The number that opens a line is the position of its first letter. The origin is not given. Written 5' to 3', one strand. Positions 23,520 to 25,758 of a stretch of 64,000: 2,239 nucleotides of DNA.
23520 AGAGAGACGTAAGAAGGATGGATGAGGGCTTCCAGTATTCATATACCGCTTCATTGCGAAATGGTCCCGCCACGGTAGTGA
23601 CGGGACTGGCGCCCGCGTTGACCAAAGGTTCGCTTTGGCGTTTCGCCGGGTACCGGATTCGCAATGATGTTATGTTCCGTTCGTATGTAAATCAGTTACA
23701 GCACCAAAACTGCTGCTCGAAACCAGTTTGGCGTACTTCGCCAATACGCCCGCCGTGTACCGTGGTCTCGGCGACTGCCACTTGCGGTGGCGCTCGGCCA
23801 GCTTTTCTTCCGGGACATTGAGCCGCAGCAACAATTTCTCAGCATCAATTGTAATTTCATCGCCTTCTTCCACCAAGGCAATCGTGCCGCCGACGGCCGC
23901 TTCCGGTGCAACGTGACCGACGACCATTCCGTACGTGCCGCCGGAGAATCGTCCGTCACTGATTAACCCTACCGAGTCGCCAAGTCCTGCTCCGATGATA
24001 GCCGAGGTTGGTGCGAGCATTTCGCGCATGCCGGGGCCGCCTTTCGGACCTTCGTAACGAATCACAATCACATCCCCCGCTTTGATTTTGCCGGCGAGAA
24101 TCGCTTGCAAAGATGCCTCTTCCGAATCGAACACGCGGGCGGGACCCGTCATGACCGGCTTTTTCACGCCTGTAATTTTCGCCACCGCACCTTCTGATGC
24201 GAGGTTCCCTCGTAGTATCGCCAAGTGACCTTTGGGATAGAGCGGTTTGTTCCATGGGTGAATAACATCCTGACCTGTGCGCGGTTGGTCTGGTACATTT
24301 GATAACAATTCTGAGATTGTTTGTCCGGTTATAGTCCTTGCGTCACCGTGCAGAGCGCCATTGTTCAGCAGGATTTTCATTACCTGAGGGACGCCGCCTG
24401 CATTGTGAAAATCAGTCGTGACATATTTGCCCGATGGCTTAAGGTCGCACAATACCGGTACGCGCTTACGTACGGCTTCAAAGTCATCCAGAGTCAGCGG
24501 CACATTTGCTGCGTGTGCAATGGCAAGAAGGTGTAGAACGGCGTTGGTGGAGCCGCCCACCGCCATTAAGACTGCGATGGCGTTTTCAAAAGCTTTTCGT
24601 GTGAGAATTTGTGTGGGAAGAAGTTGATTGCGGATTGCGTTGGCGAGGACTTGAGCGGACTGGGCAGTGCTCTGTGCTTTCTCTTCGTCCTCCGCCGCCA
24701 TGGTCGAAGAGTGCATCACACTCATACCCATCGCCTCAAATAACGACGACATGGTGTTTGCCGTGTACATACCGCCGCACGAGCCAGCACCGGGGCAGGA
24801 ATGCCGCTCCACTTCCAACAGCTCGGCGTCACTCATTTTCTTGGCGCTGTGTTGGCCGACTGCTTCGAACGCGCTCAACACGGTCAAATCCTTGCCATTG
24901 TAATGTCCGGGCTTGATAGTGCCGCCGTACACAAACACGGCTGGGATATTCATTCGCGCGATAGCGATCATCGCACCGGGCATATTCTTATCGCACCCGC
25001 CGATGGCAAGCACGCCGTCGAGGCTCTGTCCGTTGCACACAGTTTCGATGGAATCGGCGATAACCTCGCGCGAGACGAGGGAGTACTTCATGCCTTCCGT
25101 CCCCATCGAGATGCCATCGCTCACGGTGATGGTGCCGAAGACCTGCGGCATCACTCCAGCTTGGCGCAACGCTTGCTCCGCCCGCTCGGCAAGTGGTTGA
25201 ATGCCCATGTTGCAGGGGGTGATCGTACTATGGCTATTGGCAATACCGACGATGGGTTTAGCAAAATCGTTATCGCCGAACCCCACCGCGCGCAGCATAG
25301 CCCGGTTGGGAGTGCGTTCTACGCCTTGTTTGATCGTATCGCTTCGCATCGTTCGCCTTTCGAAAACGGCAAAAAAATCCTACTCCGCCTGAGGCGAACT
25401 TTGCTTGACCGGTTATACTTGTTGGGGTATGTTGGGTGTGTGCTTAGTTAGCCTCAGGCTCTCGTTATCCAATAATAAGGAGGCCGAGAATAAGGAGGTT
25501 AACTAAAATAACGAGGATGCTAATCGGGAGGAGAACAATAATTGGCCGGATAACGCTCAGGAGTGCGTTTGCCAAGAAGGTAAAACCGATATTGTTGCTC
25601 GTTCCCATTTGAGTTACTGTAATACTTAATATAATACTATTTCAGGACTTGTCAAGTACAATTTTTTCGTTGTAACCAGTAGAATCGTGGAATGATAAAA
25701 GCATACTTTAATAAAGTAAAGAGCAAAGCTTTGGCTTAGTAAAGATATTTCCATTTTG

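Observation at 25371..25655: Unannotated 47-aa I/L/V leader peptide with a mutually exclusive 9-bp pairing: attenuator controlling a ~19-kb operon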

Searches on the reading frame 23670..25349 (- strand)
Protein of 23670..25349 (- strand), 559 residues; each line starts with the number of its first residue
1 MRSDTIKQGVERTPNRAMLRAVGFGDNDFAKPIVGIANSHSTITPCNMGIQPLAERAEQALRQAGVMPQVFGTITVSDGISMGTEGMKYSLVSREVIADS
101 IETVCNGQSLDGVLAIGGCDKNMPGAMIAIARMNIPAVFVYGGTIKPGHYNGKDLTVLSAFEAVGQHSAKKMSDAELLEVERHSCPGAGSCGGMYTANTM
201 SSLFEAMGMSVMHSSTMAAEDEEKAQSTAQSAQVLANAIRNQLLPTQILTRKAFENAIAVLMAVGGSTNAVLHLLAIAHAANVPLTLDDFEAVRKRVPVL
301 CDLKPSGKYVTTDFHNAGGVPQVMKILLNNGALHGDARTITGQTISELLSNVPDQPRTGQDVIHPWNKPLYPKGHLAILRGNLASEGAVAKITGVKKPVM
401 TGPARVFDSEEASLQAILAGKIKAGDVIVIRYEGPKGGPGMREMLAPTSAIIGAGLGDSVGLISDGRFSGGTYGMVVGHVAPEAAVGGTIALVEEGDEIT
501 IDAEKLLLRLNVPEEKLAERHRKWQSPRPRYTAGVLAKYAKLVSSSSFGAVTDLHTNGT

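Call 8: search_protein_families(library=ncbifam, proteins=[window:23670-25349:-], max_evalue=1e-10)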
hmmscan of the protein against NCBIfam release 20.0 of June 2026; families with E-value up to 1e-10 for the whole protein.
window:23670-25349:- (559 aa): 8 families
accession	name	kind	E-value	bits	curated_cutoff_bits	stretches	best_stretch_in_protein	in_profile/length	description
NF002068.0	PRK00911.1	subfamily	5e-257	853.9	644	1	1-553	5-556/559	dihydroxy-acid dehydratase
TIGR00110.1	ilvD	equivalog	8.6e-237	787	618.15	1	14-553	1-542/543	dihydroxy-acid dehydratase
NF009103.0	PRK12448.1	equivalog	6.7e-148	493.6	710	2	1-350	4-362/616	dihydroxy-acid dehydratase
NF004784.0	PRK06131.1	subfamily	1.8e-133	445.9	539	1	8-554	19-562/576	dihydroxy-acid dehydratase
NF009559.0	PRK13016.1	equivalog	3.2e-118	395.5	882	1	15-553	26-562/578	L-arabinonate dehydratase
NF009560.0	PRK13017.1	subfamily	1.9e-117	392.9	684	1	23-554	36-577/595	dihydroxy-acid dehydratase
TIGR01196.1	edd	equivalog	2.5e-76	257.2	708.25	1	50-522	83-566/601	phosphogluconate dehydratase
TIGR03432.1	yjhG_yagF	hypoth_equivalog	1.2e-69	235.1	808.15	2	53-351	89-390/640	YjhG/YagF family D-xylonate dehydratase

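Call 10: find_related_loci(query=window:23670-25349:-, collection=genome_contigs, flank=4000)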
Query window:23670-25349:- (559 aa) in genome_contigs; peptide patterns used: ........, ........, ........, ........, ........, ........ (x = any residue, [..] = any of these).
600 stretches matched a pattern (row limit reached: there are more); 599 encode a relative of the query (tblastn E <= 1e-3); the best 80 are kept; 80 distinct loci.
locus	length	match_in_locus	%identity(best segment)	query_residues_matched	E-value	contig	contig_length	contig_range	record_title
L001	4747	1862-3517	77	2-553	0e+0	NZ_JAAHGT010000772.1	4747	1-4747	MAG: Okeania sp. SIO2F4 2F4_NODE_772, whole genome shotgun sequence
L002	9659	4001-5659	76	2-554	0e+0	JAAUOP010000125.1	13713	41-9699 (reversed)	MAG: Synechococcales cyanobacterium CRU_2_2 NODE_1022_length_13713_cov_4.28662, whole genome shotgun sequence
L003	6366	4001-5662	77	1-554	0e+0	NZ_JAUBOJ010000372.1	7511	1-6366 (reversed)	Microcoleus sp. herbarium12 NODE_393_length_7511_cov_30.388144, whole genome shotgun sequence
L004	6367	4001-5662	77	1-554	0e+0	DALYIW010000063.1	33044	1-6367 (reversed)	MAG TPA_asm: Coleofasciculaceae cyanobacterium CTOTU46601 NODE_69_length_33044_cov_3.925884, whole genome shotgun sequen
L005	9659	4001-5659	77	2-554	0e+0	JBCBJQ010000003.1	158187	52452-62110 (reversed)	MAG: Cyanobacteria bacterium J06626_4 NODE_3_length_158187_cov_11.436111, whole genome shotgun sequence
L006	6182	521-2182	76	2-555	0e+0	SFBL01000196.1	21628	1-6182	MAG: Microcystis aeruginosa Ma_SC_T_19800800_S464 S464_196, whole genome shotgun sequence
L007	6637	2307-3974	76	2-557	0e+0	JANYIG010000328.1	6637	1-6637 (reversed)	MAG: Candidatus Kapaibacterium sp. isolate GL140_2_metabinner_24 GL140_2_k141_229660, whole genome shotgun sequence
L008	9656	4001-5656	77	2-553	0e+0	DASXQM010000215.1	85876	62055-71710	MAG TPA_asm: Pyrinomonadaceae bacterium isolate SMAG_U4613 k141_232461, whole genome shotgun sequence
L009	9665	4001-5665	76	1-555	0e+0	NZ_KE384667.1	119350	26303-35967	Dolichospermum circinale AWQC310F 310F_Scaffold13, whole genome shotgun sequence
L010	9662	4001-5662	76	2-555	0e+0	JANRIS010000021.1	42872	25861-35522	MAG: Leptolyngbyaceae cyanobacterium bins.349 k141_1468408, whole genome shotgun sequence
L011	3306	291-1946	76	2-553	0e+0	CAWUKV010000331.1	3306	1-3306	MAG: uncultured bacterium isolate SRR17458646_binner23_14_1705322974 genome assembly, contig: ERZ21854007.3939, whole ge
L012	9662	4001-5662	75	1-554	0e+0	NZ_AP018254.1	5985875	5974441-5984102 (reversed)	Calothrix sp. NIES-3974 chromosome, complete genome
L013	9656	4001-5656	75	2-553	0e+0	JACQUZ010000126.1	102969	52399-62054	MAG: Deltaproteobacteria bacterium isolate NC_groundwater_1450_Ag_S-0.65um_64_25 S_p65_S5_coassembly_k141_3991430, whole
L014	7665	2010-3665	75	2-553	0e+0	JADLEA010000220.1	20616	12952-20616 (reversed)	MAG: Bacteroidetes bacterium isolate SJ300 c_000000574165, whole genome shotgun sequence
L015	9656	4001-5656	73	2-553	0e+0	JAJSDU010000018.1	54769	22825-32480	MAG: Nitrosomonas sp. isolate slu-bin5 NODE_18_length_54769_cov_7.120308, whole genome shotgun sequence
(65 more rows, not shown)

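Call 15: find_homologous_proteins(query=window:23670-25349:-, max_evalue=1e-100)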
Query window:23670-25349:- (559 aa): 8000 proteins with E <= 1e-100 among 8000 candidates; the best 120 are listed.
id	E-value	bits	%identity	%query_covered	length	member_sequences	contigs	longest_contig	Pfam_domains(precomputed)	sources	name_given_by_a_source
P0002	0.0e+0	1196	100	97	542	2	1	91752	PF24877.2,PF00920.28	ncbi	-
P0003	0.0e+0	1080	-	-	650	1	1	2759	PF24877.2,PF00920.28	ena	-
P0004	0.0e+0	1077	87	100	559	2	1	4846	PF24877.2,PF00920.28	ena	-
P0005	0.0e+0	1023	82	100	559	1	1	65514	PF24877.2,PF00920.28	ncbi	ncbi:MAG: dihydroxy-acid dehydratase [Bacteroidota bacterium]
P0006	0.0e+0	1018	81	100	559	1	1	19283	PF24877.2,PF00920.28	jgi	jgi:dihydroxy-acid dehydratase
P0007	1.1e-296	1003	79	100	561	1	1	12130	PF24877.2,PF00920.28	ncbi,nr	ncbi:MAG TPA: dihydroxy-acid dehydratase [Bacteroidota bacterium]|nr:dihydroxy-acid dehydratase [Bac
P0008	1.1e-296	1003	79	100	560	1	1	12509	PF24877.2,PF00920.28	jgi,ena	-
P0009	1.5e-296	1002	81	99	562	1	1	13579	PF24877.2,PF00920.28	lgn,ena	-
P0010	1.5e-296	1002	81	99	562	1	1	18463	PF24877.2,PF00920.28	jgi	-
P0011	5.1e-296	1000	79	100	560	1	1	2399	PF24877.2,PF00920.28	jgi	-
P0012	6.6e-296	1000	79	100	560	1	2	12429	PF24877.2,PF00920.28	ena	-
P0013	9.8e-296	999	81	100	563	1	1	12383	PF24877.2,PF00920.28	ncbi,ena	-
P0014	1.2e-295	999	80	99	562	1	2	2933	PF24877.2,PF00920.28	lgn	-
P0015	1.5e-295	999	80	99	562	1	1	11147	PF24877.2,PF00920.28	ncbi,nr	ncbi:MAG TPA: dihydroxy-acid dehydratase [Gammaproteobacteria bacterium]|nr:dihydroxy-acid dehydrata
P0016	2.7e-295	998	81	100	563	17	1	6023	PF24877.2,PF00920.28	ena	-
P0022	1.0e-294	996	81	100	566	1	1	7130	PF24877.2,PF00920.28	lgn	-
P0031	4.1e-294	994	80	100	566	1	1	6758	PF24877.2,PF00920.28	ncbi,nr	ncbi:MAG: dihydroxy-acid dehydratase [Ignavibacteriales bacterium]|nr:dihydroxy-acid dehydratase [Ig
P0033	4.4e-294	994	80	99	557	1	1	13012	PF24877.2,PF00920.28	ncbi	ncbi:MAG: dihydroxy-acid dehydratase [Bacteroidota bacterium]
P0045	1.5e-293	992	78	99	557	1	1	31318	PF24877.2,PF00920.28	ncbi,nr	ncbi:MAG: dihydroxy-acid dehydratase [Bacteroidota bacterium]|nr:dihydroxy-acid dehydratase [Bactero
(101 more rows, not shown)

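Call 16: find_encoding_contigs(protein=P0003, flank=2500, max_places=3)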
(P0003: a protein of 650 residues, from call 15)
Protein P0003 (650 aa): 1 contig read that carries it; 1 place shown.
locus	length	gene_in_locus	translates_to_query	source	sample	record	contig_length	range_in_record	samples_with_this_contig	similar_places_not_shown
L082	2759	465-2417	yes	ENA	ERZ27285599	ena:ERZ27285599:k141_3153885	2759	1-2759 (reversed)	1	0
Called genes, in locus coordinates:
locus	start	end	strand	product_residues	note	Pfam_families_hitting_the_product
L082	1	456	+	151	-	?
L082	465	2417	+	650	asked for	PF00920:ILVD_EDD_N, PF24877:ILV_EDD_C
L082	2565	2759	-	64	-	?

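Call 17: find_encoding_contigs(protein=P0004, flank=2500, max_places=3)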
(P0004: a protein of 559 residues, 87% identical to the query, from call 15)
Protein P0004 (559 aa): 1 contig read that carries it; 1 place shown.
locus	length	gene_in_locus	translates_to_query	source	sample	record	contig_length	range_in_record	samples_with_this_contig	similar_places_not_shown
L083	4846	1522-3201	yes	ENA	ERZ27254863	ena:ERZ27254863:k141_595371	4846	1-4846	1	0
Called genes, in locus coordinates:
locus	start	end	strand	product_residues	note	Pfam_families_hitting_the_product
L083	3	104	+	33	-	?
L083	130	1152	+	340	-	PF00356:LacI, PF00532:Peripla_BP_1, PF13407:Peripla_BP_4, PF13377:Peripla_BP_3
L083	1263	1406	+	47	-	-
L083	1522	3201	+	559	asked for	PF00920:ILVD_EDD_N, PF24877:ILV_EDD_C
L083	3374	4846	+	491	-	?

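Call 18: find_encoding_contigs(protein=P0005, flank=2500, max_places=3)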
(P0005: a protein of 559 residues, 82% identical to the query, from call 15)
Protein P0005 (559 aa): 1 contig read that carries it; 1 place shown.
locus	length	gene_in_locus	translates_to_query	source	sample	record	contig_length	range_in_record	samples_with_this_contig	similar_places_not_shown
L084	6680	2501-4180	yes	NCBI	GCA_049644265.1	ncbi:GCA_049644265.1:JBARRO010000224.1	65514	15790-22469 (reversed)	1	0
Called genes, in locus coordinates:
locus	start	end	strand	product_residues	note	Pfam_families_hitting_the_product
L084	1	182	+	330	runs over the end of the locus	PF00291:PALP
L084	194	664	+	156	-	PF01398:JAB, PF14464:Prok-JAB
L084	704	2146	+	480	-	PF02597:ThiS, PF00899:ThiF, PF00581:Rhodanese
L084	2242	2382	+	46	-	-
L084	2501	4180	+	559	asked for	PF00920:ILVD_EDD_N, PF24877:ILV_EDD_C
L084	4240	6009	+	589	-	PF02776:TPP_enzyme_N, PF00205:TPP_enzyme_M, PF02775:TPP_enzyme_C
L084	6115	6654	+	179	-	PF01842:ACT, PF22629:ACT_AHAS_ss, PF13710:ACT_5, PF10369:ALS_ss_C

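Call 19: find_encoding_contigs(protein=P0006, flank=2500, max_places=3)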
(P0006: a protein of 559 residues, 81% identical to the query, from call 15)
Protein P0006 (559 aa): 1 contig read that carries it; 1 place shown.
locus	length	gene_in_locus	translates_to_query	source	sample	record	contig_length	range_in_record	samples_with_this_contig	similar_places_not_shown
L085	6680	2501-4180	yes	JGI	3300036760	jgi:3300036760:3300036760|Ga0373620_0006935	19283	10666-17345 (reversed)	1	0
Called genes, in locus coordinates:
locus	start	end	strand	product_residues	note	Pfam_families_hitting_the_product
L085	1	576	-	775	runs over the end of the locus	PF01315:Ald_Xan_dh_C, PF02738:MoCoBD_1, PF20256:MoCoBD_2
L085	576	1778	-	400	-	PF01799:Fer2_2, PF00941:FAD_binding_5, PF03450:CO_deh_flav_C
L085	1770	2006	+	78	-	-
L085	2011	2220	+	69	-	-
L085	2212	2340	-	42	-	-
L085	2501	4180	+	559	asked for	PF00920:ILVD_EDD_N, PF24877:ILV_EDD_C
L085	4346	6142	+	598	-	PF02776:TPP_enzyme_N, PF00205:TPP_enzyme_M, PF02775:TPP_enzyme_C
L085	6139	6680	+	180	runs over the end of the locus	PF01842:ACT, PF22629:ACT_AHAS_ss, PF13710:ACT_5, PF10369:ALS_ss_C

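Call 21: find_encoding_contigs(protein=P0007, flank=2500, max_places=2)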
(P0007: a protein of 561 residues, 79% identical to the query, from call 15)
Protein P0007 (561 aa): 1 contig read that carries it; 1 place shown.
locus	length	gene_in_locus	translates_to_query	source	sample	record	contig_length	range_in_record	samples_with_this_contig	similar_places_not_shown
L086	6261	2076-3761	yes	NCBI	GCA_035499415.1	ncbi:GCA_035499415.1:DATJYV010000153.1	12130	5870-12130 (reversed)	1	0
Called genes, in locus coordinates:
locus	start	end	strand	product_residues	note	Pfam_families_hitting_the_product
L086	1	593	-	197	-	PF02517:Rce1-like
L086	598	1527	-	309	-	PF02517:Rce1-like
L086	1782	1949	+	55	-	-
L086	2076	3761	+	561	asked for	PF00920:ILVD_EDD_N, PF24877:ILV_EDD_C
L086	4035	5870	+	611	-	PF02776:TPP_enzyme_N, PF00205:TPP_enzyme_M, PF02775:TPP_enzyme_C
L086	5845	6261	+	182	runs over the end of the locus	PF01842:ACT, PF22629:ACT_AHAS_ss, PF13710:ACT_5, PF10369:ALS_ss_C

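Call 22: find_encoding_contigs(protein=P0033, flank=2500, max_places=2)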
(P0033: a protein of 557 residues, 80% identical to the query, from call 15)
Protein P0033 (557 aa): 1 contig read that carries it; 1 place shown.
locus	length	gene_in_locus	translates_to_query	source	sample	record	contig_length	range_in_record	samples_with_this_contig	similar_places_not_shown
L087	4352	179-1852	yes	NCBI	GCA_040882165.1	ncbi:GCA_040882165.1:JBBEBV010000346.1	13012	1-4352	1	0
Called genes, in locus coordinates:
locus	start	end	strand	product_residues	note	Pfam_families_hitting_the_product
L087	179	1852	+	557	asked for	PF00920:ILVD_EDD_N, PF24877:ILV_EDD_C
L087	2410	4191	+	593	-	PF02776:TPP_enzyme_N, PF00205:TPP_enzyme_M, PF02775:TPP_enzyme_C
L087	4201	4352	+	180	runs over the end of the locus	PF01842:ACT, PF22629:ACT_AHAS_ss, PF13710:ACT_5, PF10369:ALS_ss_C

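Call 23: find_encoding_contigs(protein=P0045, flank=2500, max_places=2)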
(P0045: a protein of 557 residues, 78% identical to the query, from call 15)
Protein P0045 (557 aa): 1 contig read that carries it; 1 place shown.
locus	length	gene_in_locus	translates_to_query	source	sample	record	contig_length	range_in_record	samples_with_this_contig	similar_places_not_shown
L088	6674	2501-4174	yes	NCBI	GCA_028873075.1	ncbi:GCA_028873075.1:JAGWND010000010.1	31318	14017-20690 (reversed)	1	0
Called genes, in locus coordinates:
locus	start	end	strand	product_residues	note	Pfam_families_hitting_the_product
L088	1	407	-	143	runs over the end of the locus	-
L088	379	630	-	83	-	PF09527:ATPase_gene1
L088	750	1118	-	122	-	PF04519:Bactofilin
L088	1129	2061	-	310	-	PF01551:Peptidase_M23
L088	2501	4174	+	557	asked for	PF00920:ILVD_EDD_N, PF24877:ILV_EDD_C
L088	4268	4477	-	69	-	-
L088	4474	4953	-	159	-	PF02566:OsmC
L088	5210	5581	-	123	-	PF00085:Thioredoxin, PF13098:Thioredoxin_2 (weak), PF13905:Thioredoxin_8 (faint)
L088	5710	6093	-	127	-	PF03625:DUF302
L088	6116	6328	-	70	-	PF11127:YgaP-like_TM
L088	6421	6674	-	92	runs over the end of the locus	PF13490:zf-HC2 (weak)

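Call 24: find_encoding_contigs(protein=P0031, flank=2500, max_places=2)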
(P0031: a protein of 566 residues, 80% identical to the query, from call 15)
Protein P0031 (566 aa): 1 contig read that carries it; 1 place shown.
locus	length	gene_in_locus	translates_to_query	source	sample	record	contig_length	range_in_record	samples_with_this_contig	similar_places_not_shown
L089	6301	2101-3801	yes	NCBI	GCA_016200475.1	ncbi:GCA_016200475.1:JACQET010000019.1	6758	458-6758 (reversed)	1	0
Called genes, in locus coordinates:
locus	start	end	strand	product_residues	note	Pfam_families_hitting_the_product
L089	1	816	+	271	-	PF00198:2-oxoacid_dh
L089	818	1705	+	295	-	PF16881:LIAS_N, PF04055:Radical_SAM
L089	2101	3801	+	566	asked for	PF00920:ILVD_EDD_N, PF24877:ILV_EDD_C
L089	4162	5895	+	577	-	PF02776:TPP_enzyme_N, PF00205:TPP_enzyme_M, PF02775:TPP_enzyme_C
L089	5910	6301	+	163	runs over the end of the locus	PF01842:ACT, PF22629:ACT_AHAS_ss, PF13710:ACT_5, PF10369:ALS_ss_C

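Call 74: find_encoding_contigs(protein=P0008, flank=1200, max_places=2)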
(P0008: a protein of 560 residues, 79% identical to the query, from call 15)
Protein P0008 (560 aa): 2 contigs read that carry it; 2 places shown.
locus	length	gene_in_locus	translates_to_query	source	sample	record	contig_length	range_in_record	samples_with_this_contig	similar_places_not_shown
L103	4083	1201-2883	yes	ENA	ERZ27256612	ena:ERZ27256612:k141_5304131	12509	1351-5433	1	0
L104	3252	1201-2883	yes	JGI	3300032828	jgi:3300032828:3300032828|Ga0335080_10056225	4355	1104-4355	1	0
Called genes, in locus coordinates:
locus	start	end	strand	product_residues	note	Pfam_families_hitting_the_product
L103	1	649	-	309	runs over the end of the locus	PF02517:Rce1-like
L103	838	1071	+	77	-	-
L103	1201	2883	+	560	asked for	PF00920:ILVD_EDD_N, PF24877:ILV_EDD_C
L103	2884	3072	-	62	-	-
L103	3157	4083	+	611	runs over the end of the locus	PF02776:TPP_enzyme_N, PF00205:TPP_enzyme_M, PF02775:TPP_enzyme_C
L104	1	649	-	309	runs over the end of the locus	PF02517:Rce1-like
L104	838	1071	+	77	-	-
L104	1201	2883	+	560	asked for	PF00920:ILVD_EDD_N, PF24877:ILV_EDD_C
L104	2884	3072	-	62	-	-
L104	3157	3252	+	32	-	?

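Call 75: find_encoding_contigs(protein=P0013, flank=1200, max_places=2)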
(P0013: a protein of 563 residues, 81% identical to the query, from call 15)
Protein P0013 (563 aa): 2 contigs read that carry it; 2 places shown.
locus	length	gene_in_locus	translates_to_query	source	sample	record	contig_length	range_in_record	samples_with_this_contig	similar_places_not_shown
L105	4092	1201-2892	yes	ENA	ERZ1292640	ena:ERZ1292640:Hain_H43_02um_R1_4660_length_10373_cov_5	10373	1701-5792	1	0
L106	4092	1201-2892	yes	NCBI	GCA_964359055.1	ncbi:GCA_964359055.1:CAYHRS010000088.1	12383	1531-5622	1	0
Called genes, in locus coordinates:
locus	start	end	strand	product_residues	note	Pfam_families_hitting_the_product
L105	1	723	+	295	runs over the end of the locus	PF16881:LIAS_N, PF04055:Radical_SAM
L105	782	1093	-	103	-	-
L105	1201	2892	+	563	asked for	PF00920:ILVD_EDD_N, PF24877:ILV_EDD_C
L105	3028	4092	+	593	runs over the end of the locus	PF02776:TPP_enzyme_N, PF00205:TPP_enzyme_M, PF02775:TPP_enzyme_C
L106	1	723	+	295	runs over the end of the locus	PF16881:LIAS_N, PF04055:Radical_SAM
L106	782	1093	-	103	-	-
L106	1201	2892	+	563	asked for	PF00920:ILVD_EDD_N, PF24877:ILV_EDD_C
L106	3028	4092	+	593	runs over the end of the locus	PF02776:TPP_enzyme_N, PF00205:TPP_enzyme_M, PF02775:TPP_enzyme_C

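Call 76: find_encoding_contigs(protein=P0022, flank=1200, max_places=2)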
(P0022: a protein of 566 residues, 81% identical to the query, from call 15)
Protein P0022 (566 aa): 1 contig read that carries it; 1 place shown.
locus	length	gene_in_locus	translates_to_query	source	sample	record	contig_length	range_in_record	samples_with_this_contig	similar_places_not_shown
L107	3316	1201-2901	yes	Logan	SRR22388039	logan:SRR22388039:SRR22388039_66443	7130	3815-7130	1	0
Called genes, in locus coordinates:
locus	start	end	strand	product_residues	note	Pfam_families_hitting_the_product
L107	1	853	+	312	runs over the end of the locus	PF01008:IF-2B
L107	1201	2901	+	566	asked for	PF00920:ILVD_EDD_N, PF24877:ILV_EDD_C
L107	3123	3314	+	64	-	?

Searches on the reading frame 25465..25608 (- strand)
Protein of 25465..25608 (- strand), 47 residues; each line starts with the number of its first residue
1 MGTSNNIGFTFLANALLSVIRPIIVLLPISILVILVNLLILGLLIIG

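Call 12: find_encoding_contigs(protein=window:25465-25608:-, flank=3000)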
Protein window:25465-25608:- (47 aa): 1 contig read that carries it; 1 place shown.
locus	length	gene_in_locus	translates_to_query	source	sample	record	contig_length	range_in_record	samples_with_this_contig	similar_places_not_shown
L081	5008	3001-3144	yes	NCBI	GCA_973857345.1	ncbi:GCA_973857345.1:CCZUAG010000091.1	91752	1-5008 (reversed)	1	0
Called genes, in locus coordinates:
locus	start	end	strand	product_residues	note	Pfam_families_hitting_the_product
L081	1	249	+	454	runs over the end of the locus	-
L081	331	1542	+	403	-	PF07470:Glyco_hydro_88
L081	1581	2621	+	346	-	PF00356:LacI, PF00532:Peripla_BP_1, PF13407:Peripla_BP_4, PF13377:Peripla_BP_3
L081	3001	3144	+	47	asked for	-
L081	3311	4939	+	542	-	PF00920:ILVD_EDD_N, PF24877:ILV_EDD_C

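Call 14: find_homologous_proteins(query=window:25468-25608:-, max_evalue=10)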
Query seq(47 aa) (47 aa): 1 proteins with E <= 10 among 1 candidates.
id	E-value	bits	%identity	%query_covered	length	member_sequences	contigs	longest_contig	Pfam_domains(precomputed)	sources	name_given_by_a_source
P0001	2.2e-16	75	100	100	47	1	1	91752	-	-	-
